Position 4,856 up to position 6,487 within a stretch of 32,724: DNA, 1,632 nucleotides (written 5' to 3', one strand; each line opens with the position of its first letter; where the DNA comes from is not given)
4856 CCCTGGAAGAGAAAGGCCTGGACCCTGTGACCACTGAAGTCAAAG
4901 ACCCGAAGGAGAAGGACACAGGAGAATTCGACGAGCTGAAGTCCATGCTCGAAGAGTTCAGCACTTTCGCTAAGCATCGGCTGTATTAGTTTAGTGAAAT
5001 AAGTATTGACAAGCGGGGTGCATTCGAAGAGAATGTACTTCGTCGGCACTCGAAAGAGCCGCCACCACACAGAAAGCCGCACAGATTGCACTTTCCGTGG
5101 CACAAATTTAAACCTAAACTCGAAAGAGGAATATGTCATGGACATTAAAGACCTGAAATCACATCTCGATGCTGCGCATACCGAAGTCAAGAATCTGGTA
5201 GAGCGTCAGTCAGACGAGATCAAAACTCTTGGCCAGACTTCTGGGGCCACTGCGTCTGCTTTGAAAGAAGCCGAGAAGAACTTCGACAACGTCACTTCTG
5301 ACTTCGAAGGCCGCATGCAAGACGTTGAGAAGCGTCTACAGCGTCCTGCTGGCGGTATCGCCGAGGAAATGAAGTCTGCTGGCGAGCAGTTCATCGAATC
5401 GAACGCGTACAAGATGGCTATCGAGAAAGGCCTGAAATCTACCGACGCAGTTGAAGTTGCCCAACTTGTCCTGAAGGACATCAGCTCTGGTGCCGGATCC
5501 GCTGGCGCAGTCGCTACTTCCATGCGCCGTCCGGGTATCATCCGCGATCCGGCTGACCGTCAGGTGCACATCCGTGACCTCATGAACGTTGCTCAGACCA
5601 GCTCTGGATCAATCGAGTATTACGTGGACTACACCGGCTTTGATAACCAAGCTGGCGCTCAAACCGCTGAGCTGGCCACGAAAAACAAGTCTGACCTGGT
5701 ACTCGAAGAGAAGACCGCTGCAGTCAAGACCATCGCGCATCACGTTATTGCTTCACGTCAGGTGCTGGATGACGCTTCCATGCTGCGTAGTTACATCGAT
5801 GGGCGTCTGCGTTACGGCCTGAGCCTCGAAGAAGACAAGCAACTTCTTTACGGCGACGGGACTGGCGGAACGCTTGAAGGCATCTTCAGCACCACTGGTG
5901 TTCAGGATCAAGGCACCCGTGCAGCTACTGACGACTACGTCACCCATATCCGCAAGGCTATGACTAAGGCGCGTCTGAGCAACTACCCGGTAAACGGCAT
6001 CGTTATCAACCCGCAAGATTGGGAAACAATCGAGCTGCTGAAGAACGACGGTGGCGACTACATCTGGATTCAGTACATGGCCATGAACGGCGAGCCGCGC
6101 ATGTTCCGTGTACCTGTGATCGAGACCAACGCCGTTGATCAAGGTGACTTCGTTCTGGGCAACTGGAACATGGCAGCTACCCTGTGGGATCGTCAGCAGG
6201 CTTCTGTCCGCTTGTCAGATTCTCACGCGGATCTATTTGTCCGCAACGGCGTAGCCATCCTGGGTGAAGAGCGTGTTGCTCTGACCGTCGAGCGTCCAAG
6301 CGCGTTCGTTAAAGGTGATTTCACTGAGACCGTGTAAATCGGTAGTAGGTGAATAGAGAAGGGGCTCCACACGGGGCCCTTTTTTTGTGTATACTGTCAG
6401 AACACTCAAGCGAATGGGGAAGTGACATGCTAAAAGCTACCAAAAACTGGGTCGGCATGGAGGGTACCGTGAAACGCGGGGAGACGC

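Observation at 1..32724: Genome-wide over-representation of GATC, especially GGATCC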

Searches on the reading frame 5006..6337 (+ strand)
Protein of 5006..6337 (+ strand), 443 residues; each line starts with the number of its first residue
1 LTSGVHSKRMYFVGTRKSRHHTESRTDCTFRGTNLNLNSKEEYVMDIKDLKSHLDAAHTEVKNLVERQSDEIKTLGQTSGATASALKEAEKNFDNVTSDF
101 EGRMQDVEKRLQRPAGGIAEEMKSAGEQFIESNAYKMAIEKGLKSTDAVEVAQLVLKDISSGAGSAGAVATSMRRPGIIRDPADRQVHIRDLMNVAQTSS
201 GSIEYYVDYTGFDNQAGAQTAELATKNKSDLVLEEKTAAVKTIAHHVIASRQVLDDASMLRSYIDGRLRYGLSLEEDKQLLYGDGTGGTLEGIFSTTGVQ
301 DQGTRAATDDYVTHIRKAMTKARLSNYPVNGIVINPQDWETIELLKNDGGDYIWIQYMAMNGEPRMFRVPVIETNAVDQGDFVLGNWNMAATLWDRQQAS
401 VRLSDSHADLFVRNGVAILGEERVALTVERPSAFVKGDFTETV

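Call 6: search_protein_families(library=phrogs, proteins=[window:5006-6337:+])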
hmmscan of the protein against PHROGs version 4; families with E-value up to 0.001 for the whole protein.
window:5006-6337:+ (443 aa): 3 families
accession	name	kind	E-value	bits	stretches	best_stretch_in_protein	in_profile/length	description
phrog_10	-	head and packaging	4.7e-62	212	1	45-442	263-638/752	major head protein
phrog_2263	-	head and packaging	1.9e-14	54.4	1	44-442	173-546/551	major head protein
phrog_617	-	head and packaging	3e-13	50.5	1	77-438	263-622/626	major head protein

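Call 16: find_related_loci(query=window:5006-6337:+, collection=viral_contigs, flank=10000)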
Query window:5006-6337:+ (443 aa) in viral_contigs; peptide patterns used: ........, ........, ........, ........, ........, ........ (x = any residue, [..] = any of these).
5 stretches matched a pattern; 2 encode a relative of the query (tblastn E <= 1e-3); 2 distinct loci.
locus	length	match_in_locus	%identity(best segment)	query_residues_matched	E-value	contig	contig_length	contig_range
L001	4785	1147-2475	100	1-443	0e+0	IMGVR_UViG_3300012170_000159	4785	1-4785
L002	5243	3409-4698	80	11-443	0e+0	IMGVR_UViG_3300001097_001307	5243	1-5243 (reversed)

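Call 17: find_related_loci(query=window:5006-6337:+, collection=genome_contigs, flank=10000)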
Query window:5006-6337:+ (443 aa) in genome_contigs; peptide patterns used: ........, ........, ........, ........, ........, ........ (x = any residue, [..] = any of these).
81 stretches matched a pattern, but none encodes a relative of the query by tblastn (E <= 1e-3).

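Call 18: find_homologous_proteins(query=window:5006-6337:+)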
Query window:5006-6337:+ (443 aa): 411 proteins with E <= 0.001 among 8000 candidates; the best 120 are listed.
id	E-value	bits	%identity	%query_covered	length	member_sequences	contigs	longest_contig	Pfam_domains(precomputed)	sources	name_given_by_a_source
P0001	7.0e-283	956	100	98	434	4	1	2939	PF05065.20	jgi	jgi:HK97 family phage major capsid protein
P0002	3.4e-223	759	85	90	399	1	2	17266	PF25209.3,PF05065.20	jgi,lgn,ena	-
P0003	6.1e-220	748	85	90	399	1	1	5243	PF25209.3,PF05065.20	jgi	-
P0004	3.4e-208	710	80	90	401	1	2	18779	PF05065.20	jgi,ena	-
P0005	7.0e-182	623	72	90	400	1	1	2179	PF05065.20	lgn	-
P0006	6.6e-177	607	69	90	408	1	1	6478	PF05065.20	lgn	-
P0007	2.0e-175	602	69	90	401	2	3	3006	PF05065.20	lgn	-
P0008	8.5e-168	577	67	90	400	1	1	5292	PF05065.20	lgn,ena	-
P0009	1.5e-167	576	68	90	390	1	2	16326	PF05065.20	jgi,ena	-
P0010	7.7e-166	570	68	89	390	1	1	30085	PF05065.20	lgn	-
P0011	1.4e-162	559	69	90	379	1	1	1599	PF05065.20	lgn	-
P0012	1.2e-159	550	65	90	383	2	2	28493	PF25209.3,PF05065.20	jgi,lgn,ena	-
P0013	4.0e-159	548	65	89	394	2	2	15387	PF05065.20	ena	-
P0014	4.6e-158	545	67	89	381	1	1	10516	PF05065.20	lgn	-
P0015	6.4e-150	518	61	90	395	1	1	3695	PF05065.20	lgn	-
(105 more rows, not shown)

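Call 19: find_encoding_contigs(protein=P0002, flank=10000, max_places=2)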
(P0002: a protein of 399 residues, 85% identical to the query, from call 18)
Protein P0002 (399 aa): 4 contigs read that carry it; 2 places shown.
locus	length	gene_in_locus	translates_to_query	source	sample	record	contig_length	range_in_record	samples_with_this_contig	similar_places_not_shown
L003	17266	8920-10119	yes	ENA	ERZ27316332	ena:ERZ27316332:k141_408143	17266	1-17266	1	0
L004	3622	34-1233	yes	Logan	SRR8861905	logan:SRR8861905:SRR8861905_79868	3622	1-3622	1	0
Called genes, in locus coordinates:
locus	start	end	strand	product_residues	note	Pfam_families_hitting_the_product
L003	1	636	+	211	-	?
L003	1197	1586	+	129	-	-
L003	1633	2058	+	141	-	-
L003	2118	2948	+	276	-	PF06378:SSAP_Sak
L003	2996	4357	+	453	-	PF03237:Terminase_6N, PF17289:Terminase_6C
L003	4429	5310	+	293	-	PF09588:YqaJ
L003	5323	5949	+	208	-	-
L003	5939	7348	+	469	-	PF04860:Phage_portal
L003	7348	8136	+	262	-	PF04233:Phage_Mu_F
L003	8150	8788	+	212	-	PF04586:Peptidase_S78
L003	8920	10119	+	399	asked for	PF05065:Phage_capsid, PF25209:Phage_capsid_4 (weak)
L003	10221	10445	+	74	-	-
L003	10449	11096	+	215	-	-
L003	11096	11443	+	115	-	PF05521:Phage_HCP (weak)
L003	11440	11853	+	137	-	-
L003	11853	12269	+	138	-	-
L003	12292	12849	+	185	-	-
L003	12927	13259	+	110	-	-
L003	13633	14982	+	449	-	-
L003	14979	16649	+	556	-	-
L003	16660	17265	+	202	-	?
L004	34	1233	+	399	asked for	PF05065:Phage_capsid, PF25209:Phage_capsid_4 (weak)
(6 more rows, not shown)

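Call 20: find_encoding_contigs(protein=P0004, flank=10000, max_places=2)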
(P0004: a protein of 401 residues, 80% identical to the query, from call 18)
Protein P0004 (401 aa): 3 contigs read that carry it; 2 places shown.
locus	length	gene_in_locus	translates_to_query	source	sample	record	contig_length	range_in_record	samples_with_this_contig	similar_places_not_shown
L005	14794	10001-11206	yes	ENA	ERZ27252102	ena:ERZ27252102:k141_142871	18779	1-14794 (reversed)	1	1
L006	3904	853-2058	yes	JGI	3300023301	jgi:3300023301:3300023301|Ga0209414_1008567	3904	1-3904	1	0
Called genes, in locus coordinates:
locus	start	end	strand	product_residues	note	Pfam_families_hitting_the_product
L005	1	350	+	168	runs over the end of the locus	-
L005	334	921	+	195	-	PF20901:Sf6_terminase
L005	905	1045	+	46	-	-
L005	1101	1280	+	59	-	-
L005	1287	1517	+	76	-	-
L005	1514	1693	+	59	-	-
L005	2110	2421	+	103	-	-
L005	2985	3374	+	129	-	-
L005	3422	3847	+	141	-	-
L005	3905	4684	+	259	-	PF06378:SSAP_Sak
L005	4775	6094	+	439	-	PF03237:Terminase_6N, PF17289:Terminase_6C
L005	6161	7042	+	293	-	PF09588:YqaJ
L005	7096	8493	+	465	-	PF04860:Phage_portal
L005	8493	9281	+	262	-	PF04233:Phage_Mu_F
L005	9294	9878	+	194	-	PF04586:Peptidase_S78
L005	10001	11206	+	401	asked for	PF05065:Phage_capsid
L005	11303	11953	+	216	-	-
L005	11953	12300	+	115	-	PF05521:Phage_HCP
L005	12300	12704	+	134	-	-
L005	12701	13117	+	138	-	-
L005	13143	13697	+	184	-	-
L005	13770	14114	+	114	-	-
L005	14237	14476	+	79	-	-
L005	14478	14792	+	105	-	?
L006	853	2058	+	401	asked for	PF05065:Phage_capsid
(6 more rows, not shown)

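Call 21: find_encoding_contigs(protein=P0010, flank=10000, max_places=2)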
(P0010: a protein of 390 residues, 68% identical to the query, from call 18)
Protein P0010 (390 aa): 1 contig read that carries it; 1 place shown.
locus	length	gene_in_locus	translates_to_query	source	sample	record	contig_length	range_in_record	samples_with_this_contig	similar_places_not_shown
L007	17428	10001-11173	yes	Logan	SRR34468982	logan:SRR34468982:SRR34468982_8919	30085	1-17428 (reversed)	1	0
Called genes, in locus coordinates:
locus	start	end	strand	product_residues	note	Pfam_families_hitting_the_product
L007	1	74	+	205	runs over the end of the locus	PF20901:Sf6_terminase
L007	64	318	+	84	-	-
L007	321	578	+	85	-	-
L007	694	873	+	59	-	-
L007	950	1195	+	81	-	-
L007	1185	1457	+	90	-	-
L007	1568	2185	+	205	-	-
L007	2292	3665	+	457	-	PF01555:N6_N4_Mtase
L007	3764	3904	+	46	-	-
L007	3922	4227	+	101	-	-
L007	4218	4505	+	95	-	-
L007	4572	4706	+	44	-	-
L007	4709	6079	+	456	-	PF03237:Terminase_6N, PF17289:Terminase_6C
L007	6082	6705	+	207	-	-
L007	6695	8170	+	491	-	PF04860:Phage_portal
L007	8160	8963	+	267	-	PF04233:Phage_Mu_F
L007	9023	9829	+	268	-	PF04586:Peptidase_S78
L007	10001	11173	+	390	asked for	PF05065:Phage_capsid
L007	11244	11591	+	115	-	-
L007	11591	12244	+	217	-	-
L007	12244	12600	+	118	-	PF05521:Phage_HCP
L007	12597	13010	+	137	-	-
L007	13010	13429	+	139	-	PF11367:Tail_completion_gp17 (weak)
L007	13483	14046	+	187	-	-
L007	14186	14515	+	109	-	-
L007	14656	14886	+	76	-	-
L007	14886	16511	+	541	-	-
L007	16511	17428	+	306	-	?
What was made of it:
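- This module is missing from the non-enriched relative L007 (calls 19-21).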

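Call 28: find_related_loci(query=A2, collection=viral_contigs, flank=10000)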
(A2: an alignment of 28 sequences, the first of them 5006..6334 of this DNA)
Query A2 (443 aa) in viral_contigs; peptide patterns used: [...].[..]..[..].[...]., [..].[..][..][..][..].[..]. (x = any residue, [..] = any of these).
546 stretches matched a pattern; 511 encode a relative of the query (tblastn E <= 1e-3); the best 80 are kept; 80 distinct loci.
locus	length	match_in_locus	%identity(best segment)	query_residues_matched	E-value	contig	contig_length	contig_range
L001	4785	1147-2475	100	1-443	0e+0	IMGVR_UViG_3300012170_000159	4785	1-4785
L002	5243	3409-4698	80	11-443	0e+0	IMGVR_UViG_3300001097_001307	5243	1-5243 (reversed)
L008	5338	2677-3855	64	35-443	5e-179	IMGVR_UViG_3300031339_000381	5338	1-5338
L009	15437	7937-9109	68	44-443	3e-173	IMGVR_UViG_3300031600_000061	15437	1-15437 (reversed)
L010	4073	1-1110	68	68-443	2e-169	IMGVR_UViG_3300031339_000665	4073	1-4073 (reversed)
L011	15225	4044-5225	62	34-443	8e-156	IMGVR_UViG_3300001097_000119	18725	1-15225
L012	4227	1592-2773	62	34-443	3e-160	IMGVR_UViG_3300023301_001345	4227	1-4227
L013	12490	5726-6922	55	46-441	5e-139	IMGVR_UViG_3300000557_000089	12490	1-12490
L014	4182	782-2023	48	17-443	1e-128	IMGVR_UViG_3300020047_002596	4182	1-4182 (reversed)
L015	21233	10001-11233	49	28-443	3e-124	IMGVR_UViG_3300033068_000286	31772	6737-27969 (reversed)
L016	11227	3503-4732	48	39-439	5e-122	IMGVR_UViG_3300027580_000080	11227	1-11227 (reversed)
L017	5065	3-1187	49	47-443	2e-120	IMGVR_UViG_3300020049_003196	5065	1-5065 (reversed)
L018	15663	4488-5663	49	40-440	4e-116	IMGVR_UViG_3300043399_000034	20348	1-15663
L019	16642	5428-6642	48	45-439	1e-112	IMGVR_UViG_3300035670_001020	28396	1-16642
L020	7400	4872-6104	48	45-439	1e-111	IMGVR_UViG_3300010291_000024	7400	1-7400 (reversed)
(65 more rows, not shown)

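Call 39: find_related_loci(query=A2, collection=genome_contigs, flank=10000)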
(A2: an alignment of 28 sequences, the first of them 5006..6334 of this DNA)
Query A2 (443 aa) in genome_contigs; peptide patterns used: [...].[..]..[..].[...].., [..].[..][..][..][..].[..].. (x = any residue, [..] = any of these).
84 stretches matched a pattern; 33 encode a relative of the query (tblastn E <= 1e-3); 33 distinct loci.
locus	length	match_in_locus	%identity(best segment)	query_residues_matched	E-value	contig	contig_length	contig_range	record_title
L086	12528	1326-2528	43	45-439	4e-95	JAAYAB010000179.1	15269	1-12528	MAG: Bacillota bacterium isolate AS02xzSISU_7 20476_AS02, whole genome shotgun sequence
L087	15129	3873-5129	40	39-437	6e-94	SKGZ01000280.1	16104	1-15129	MAG: Bacteriovoracales bacterium isolate CSBr16_179 CSBr16-3184, whole genome shotgun sequence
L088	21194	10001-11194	41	45-439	7e-87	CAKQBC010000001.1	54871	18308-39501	MAG: uncultured Bacillus sp. isolate REFINED_METABAT215_TOP10_CONTIGS_1500_ASSEMBLY_K77_MERGED__Hadza_MoBio_hadza-A-D_E_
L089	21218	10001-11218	39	42-439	3e-81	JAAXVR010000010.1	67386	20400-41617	MAG: Chlorobiaceae bacterium isolate W9_Combined_metabat1_079 W9_Combined_metabat1_079_NODE_229, whole genome shotgun se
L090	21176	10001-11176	36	38-440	1e-70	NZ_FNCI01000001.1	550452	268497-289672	Onishia taeanensis strain BH539, whole genome shotgun sequence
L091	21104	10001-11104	38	59-439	3e-70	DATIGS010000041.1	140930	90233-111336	MAG TPA_asm: Cellvibrio sp. isolate SMAG_U15617 k141_30559, whole genome shotgun sequence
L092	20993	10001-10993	38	103-439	3e-58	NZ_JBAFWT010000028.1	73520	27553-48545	Xanthobacter sp. DSM 24535 strain W30 Contig028, whole genome shotgun sequence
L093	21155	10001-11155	35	57-439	8e-58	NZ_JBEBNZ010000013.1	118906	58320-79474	MAG: Comamonas odontotermitis isolate T1.bin.63 NODE_439_length_118906_cov_291.144416, whole genome shotgun sequence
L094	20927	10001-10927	36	123-439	3e-56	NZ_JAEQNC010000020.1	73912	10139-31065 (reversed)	Rhizobium setariae strain KVB221 contig20, whole genome shotgun sequence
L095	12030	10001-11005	37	105-439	7e-55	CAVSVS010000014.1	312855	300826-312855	MAG: uncultured Acidobacteriaceae bacterium isolate MFD06435.bin.1.116 genome assembly, contig: contig_24066, whole geno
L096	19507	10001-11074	35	86-439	5e-55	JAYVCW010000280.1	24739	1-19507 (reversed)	MAG: Acidobacteriaceae bacterium isolate GL32_Down_metabinner_4 GL32_Down_metabinner_4_279, whole genome shotgun sequenc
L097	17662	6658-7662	37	99-439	6e-55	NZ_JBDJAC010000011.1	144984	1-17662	Fulvimarina sp. MAC3 contig11, whole genome shotgun sequence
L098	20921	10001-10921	37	126-439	1e-54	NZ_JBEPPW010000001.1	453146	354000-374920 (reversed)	Roseovarius sp. MBR-6 Ga0505395_01, whole genome shotgun sequence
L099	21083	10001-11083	36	73-439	3e-54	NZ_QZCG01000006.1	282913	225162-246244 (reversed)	Paracoccus onubensis strain 1011MAR3C25 NODE_6_length_282913_cov_14.4032, whole genome shotgun sequence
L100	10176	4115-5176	37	90-439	8e-54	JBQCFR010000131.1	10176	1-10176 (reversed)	MAG: Tsuneonella sp. isolate bin197 k141_3386554, whole genome shotgun sequence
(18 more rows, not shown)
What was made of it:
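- Tried and rejected: The capsid search of genomes found nothing close (calls 17, 39).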

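Call 40: search_dna_similar(query=window:5006-6337:+, collection=phages, mode=protein, max_rows=25)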
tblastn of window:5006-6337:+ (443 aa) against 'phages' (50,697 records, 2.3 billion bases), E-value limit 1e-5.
Records with a match: 1021; places in all: 1021; records where one place covers at least 80% of the query: 305.
Best place of each record, by identity: <60% 1021.
By first word of the organism name: Mycobacterium 230; Salinibacter 184; Arthrobacter 160; Microbacterium 94; Gordonia 64; Pseudomonas 45; Escherichia 35; Vibrio 26; Moraxella 23; Xanthomonas 16; and 37 more.
By host as written in the record: Salinibacter ruber M8 184; Mycobacterium smegmatis mc2 155 174; Arthrobacter sp. ATCC 21022 104; Microbacterium foliorum NRRL B-24224 53; Gordonia terrae 3612 41; Microbacterium foliorum NRRL B-24224 SEA 31; Escherichia coli 28; Moraxella catarrhalis 23; and 149 more.
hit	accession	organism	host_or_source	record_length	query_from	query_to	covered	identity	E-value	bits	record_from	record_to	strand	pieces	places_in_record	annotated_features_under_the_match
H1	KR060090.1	Pseudoalteromonas phage Pq0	Pseudoalteromonas sp. Bq0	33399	7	443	99%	42.0%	1e-85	291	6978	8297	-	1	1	major capsid protein | gene transfer agent prohead protease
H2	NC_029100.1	Pseudoalteromonas phage Pq0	Pseudoalteromonas sp. Bq0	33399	7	443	99%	42.0%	1e-85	291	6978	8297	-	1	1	major capsid protein | head maturation protease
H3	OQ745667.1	Pseudoalteromonas phage PS_L5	Pseudoalteromonas marina Mano4(T)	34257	10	440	97%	40.8%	2e-80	276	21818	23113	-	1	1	major capsid protein | gene transfer agent prohead protease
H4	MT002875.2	Pseudoalteromonas phage AL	Pseudoalteromonas marina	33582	10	440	97%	40.8%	3e-81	279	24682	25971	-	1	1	major capsid protein | prohead protease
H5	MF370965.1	Pseudoalteromonas phage SL25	Pseudoalteromonas sp.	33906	10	440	97%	40.6%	9e-80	275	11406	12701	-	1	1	major capsid protein | gene transfer agent prohead protease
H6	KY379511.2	Pseudoalteromonas phage PHS21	Pseudoalteromonas marina mano4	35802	10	440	97%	40.1%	2e-79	273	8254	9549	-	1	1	major capsid protein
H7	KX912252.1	Pseudoalteromonas phage PHS3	Pseudoalteromonas marina DSM 17587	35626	10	440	97%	39.9%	2e-79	273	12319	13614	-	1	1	major capsid protein | gene transfer agent prohead protease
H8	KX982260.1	Alteromonas phage PB15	Alteromonas gracilis 9a2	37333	16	439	96%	38.3%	9e-74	257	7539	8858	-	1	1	major capsid protein | gene transfer agent prohead protease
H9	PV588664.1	Paraburkholderia phage IPK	Paraburkholderia caledonica Bk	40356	16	441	96%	37.8%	5e-74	258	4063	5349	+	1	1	record has no annotation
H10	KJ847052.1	Idiomarinaceae phage 1N2-2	Idiomarinaceae bacterium N2-2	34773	16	439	96%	38.0%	5e-70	246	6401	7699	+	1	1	putative major capsid protein | putative prohead protease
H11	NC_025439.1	Idiomarinaceae phage 1N2-2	Idiomarinaceae bacterium N2-2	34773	16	439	96%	38.0%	5e-70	246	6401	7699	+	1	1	putative major capsid protein | putative prohead protease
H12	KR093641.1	Moraxella phage Mcat17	Moraxella catarrhalis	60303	6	439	98%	37.1%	3e-61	221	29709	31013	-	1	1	coat protein (x2)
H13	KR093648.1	Moraxella phage Mcat24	Moraxella catarrhalis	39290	6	439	98%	36.5%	1e-61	222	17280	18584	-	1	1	coat protein (x2)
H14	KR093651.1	Moraxella phage Mcat27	Moraxella catarrhalis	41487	6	439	98%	36.5%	1e-61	222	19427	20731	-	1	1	hypothetical protein (x2)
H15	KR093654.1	Moraxella phage Mcat30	Moraxella catarrhalis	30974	6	439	98%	36.2%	3e-62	224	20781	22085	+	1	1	coat protein (x2)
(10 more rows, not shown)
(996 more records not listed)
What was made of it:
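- Tried and rejected: The closest cultured relatives are Pseudoalteromonas, Alteromonas and Idiomarina phages at about 40% capsid identity (call 40).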

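Call 53: find_related_loci(query=window:5006-6337:+, collection=metagenome_contigs, flank=10000)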
Query window:5006-6337:+ (443 aa) in metagenome_contigs; peptide patterns used: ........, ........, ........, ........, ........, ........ (x = any residue, [..] = any of these).
129 stretches matched a pattern; 4 encode a relative of the query (tblastn E <= 1e-3); 4 distinct loci.
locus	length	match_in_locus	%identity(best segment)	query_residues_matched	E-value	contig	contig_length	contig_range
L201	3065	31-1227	85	44-442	0e+0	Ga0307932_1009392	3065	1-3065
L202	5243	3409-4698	80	11-443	0e+0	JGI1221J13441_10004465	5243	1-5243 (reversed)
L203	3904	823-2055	78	35-443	0e+0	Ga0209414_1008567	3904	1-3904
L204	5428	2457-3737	34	48-440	6e-63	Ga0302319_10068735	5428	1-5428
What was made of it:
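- Tried and rejected: The metagenome scan added only short clade fragments (call 53).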

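Call 54: find_encoding_contigs(protein=P0012, flank=10000, max_places=1)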
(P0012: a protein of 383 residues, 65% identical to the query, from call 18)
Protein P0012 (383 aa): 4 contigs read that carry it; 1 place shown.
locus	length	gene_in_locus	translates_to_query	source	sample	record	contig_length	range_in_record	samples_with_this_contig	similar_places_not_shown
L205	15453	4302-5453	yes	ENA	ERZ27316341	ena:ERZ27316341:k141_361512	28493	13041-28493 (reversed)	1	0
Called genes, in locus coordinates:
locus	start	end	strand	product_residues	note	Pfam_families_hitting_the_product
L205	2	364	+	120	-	?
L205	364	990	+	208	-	-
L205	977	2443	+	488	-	PF04860:Phage_portal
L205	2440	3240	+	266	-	PF04233:Phage_Mu_F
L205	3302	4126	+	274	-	PF04586:Peptidase_S78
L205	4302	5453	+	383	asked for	PF05065:Phage_capsid, PF25209:Phage_capsid_4 (weak)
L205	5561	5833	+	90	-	-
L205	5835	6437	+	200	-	-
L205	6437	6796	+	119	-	PF05521:Phage_HCP (weak)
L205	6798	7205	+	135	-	-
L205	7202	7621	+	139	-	-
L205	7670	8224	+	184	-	-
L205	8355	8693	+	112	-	-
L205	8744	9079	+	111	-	-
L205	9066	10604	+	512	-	-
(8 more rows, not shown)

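Call 55: find_encoding_contigs(protein=P0006, flank=10000, max_places=1)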
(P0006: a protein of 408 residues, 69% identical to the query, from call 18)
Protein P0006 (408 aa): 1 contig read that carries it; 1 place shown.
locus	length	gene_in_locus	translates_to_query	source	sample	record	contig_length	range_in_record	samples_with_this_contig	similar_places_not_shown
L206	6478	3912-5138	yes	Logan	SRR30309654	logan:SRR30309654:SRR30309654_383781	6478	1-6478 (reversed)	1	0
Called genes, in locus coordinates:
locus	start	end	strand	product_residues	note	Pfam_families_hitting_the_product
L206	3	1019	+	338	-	?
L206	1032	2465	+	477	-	PF04860:Phage_portal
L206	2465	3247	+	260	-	PF04233:Phage_Mu_F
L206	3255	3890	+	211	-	PF04586:Peptidase_S78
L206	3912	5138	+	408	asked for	PF05065:Phage_capsid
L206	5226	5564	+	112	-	-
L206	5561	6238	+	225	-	-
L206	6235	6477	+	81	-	?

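Call 56: find_encoding_contigs(protein=P0014, flank=10000, max_places=1)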
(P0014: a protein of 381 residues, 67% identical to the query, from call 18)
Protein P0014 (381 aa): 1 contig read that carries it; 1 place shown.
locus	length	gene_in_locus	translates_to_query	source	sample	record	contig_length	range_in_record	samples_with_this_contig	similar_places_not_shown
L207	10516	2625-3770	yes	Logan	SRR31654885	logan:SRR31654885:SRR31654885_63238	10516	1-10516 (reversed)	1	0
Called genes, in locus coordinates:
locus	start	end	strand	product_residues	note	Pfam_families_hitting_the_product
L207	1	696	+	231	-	?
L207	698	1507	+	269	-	PF04233:Phage_Mu_F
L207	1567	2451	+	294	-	PF04586:Peptidase_S78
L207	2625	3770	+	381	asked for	PF05065:Phage_capsid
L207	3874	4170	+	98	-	-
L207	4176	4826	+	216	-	-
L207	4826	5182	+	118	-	PF05521:Phage_HCP (weak)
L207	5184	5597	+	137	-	-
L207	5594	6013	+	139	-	-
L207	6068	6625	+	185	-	-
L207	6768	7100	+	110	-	-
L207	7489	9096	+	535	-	-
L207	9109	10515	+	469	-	?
